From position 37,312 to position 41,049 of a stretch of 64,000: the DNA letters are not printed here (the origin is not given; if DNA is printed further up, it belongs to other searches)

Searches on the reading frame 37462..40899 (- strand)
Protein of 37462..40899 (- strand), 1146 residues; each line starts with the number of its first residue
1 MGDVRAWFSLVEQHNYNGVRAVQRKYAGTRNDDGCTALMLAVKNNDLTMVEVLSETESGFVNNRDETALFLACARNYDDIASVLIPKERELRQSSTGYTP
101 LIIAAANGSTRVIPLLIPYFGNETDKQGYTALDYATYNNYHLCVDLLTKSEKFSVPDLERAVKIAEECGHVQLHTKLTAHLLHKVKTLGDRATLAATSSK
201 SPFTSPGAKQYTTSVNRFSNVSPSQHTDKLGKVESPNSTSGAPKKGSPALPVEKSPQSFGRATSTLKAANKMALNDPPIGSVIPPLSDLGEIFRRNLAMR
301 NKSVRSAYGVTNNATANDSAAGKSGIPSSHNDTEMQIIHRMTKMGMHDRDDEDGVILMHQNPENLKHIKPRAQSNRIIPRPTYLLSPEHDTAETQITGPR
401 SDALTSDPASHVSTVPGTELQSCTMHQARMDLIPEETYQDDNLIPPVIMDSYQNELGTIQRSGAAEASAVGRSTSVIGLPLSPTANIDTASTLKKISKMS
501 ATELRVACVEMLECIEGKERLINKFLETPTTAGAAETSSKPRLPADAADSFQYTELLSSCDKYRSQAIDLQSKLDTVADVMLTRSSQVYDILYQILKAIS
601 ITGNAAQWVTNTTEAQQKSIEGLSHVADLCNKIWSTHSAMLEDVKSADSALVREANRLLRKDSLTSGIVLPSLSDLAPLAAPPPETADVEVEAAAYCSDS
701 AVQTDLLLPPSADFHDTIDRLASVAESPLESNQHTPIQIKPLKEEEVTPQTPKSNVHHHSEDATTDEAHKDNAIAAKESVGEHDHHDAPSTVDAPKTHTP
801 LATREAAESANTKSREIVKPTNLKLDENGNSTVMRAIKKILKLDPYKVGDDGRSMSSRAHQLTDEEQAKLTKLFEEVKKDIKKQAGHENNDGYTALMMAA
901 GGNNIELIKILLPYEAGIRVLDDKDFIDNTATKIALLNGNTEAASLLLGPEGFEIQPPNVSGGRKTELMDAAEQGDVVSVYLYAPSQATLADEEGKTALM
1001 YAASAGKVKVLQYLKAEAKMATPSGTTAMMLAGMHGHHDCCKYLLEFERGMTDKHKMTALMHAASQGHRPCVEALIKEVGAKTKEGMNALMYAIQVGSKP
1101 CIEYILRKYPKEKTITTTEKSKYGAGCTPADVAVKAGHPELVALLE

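Call 74: search_protein_families(library=pfam, proteins=[window:37462-40899:-], max_evalue=0.00001)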
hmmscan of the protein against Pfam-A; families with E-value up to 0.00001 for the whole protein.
window:37462-40899:- (1146 aa): 5 families
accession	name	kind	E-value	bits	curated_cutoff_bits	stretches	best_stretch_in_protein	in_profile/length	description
PF12796.13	Ank_2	-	3.2e-62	207.5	27.3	5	968-1046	1-81/90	Ankyrin repeats (3 copies)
PF00023.36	Ank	-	4.8e-38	127.5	21.1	0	891-916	1-26/33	Ankyrin repeat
PF13857.12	Ank_5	-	4.7e-34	116.5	27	0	96-135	15-56/56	Ankyrin repeats (many copies)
PF13637.12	Ank_4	-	5e-33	112.8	22.7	0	1032-1076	4-50/50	Ankyrin repeats (many copies)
PF13606.12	Ank_3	-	2.4e-32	107.3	22.3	0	891-919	1-29/30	Ankyrin repeat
